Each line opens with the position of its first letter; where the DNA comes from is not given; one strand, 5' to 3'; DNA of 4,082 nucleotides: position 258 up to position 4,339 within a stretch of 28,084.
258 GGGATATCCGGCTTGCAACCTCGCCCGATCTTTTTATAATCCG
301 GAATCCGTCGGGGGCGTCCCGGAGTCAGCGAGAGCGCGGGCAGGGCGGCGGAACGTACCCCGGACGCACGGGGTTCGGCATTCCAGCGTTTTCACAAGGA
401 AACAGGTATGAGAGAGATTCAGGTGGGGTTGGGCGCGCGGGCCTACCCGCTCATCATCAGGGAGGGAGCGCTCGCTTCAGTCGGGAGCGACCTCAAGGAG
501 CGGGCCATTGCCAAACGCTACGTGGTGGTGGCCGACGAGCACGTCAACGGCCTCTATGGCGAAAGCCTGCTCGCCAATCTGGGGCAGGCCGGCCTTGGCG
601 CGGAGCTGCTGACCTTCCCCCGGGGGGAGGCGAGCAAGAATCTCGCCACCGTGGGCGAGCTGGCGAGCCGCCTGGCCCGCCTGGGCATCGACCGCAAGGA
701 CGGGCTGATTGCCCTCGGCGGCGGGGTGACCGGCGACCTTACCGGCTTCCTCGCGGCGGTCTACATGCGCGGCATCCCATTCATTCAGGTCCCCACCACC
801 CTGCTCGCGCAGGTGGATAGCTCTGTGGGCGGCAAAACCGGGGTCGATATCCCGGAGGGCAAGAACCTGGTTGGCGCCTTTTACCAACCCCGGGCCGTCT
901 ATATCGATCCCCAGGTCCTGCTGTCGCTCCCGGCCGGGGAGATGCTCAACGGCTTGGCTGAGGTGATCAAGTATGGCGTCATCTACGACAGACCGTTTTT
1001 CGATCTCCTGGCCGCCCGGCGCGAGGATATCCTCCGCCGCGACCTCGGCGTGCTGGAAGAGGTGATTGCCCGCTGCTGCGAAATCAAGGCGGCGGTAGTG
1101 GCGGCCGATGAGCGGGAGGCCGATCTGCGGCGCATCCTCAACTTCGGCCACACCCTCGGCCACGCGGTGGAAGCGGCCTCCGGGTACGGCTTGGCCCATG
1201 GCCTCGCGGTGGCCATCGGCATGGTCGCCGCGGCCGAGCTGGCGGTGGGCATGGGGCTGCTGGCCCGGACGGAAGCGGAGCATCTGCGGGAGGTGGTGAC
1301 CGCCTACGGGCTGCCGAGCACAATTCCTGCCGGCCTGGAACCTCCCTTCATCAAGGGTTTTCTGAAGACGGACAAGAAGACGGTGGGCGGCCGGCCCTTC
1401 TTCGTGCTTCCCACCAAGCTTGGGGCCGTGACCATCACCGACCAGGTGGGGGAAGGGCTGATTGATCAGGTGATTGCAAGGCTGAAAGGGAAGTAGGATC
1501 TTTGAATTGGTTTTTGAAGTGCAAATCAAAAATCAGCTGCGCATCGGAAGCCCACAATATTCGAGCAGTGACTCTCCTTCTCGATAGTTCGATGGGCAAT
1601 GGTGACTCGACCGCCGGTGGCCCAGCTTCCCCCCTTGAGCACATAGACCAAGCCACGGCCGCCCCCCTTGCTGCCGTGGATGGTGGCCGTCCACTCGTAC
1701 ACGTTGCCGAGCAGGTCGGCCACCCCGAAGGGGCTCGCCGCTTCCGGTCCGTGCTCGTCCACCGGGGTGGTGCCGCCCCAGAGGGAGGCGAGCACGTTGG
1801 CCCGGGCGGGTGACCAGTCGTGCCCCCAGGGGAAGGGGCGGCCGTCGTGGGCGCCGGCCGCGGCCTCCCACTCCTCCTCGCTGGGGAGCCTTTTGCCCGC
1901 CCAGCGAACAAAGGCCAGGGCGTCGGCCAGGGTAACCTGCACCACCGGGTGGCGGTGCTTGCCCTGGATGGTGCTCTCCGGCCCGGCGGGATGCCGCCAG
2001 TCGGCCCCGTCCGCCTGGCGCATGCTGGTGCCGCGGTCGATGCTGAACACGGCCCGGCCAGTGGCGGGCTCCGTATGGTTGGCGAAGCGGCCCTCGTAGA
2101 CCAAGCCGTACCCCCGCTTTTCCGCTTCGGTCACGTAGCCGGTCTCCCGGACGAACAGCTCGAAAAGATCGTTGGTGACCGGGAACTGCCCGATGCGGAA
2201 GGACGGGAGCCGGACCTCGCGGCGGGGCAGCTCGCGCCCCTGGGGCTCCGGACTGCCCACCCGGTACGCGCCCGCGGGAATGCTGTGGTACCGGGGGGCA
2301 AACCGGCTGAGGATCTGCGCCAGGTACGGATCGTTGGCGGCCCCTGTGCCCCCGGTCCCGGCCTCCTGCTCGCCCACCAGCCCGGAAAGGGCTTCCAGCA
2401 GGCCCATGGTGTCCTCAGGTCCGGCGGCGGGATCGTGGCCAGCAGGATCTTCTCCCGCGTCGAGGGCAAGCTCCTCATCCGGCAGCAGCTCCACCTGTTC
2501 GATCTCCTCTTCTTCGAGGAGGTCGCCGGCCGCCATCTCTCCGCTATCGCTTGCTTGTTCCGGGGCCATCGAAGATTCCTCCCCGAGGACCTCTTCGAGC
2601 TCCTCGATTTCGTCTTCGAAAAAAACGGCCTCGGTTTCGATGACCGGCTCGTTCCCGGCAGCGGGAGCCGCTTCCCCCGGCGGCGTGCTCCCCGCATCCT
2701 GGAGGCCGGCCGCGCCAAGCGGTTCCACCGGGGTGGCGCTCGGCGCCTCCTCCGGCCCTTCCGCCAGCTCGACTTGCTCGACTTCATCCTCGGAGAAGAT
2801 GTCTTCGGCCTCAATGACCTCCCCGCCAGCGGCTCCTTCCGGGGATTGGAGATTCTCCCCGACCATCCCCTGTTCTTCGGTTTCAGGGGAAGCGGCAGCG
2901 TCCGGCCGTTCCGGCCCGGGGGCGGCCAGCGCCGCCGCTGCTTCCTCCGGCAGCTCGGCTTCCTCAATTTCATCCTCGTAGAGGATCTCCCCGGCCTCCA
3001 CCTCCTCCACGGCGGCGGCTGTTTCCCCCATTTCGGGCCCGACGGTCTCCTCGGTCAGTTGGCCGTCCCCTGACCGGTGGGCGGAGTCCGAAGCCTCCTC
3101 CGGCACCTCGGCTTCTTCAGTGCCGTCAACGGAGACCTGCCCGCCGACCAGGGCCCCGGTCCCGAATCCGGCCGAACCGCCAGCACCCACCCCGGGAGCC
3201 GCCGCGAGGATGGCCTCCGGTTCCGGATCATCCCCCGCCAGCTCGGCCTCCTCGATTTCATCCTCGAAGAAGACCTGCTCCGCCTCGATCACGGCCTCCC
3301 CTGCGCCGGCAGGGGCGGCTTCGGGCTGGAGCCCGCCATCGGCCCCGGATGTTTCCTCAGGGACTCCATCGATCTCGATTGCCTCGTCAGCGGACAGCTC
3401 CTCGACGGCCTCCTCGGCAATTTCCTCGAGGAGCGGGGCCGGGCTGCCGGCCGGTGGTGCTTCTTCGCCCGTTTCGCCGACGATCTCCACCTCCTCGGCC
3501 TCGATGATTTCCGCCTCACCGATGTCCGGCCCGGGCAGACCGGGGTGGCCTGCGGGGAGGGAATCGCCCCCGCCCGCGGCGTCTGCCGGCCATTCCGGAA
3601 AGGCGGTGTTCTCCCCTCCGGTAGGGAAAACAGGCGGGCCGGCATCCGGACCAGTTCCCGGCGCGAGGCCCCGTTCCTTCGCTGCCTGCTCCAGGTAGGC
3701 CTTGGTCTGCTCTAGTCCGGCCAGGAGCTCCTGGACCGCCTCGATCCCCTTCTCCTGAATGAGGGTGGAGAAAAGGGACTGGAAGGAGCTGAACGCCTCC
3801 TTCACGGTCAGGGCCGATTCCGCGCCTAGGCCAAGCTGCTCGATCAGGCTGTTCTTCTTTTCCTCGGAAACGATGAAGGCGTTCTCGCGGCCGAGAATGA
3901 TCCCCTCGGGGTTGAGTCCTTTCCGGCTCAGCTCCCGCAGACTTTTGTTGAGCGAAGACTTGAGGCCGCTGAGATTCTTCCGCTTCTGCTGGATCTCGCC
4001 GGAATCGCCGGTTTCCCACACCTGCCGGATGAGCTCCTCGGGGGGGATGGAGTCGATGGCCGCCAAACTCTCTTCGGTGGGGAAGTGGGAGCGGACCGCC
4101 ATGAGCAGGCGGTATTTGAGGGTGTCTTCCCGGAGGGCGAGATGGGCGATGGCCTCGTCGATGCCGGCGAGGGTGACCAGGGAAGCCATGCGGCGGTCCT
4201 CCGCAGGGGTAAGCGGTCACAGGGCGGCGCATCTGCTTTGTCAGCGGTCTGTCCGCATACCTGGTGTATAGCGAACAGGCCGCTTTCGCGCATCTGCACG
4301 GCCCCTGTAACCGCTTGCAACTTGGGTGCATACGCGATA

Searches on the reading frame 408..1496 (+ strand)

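Call 46: search_protein_families(library=pfam, proteins=[window:408-1496:+], max_evalue=0.001)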
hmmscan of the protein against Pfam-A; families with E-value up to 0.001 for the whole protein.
window:408-1496:+ (362 aa): 4 families
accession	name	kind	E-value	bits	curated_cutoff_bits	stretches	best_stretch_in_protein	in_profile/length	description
PF01761.26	DHQ_synthase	-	4.8e-45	152.4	24.2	1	69-179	3-113/115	3-dehydroquinate synthase N-terminal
PF24621.2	DHQS_C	-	3.3e-44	150.8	27.6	1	182-324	1-143/144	3-dehydroquinate synthase C-terminal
PF13685.12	Fe-ADH_2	-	2.7e-09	37.6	28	1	17-171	2-145/149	Iron-containing alcohol dehydrogenase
PF00465.25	Fe-ADH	-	7.7e-07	29.3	31.3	1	16-132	5-131/168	Iron-containing alcohol dehydrogenase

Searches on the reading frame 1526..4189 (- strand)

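Call 46: search_protein_families(library=pfam, proteins=[window:1526-4189:-], max_evalue=0.001)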
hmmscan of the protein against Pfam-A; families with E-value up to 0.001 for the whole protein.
window:1526-4189:- (887 aa): 1 family
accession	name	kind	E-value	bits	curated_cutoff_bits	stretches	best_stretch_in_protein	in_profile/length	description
PF03781.23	FGE-sulfatase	-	1.1e-47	163.3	23.3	1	636-884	7-254/255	Sulfatase-modifying factor enzyme 1-like domain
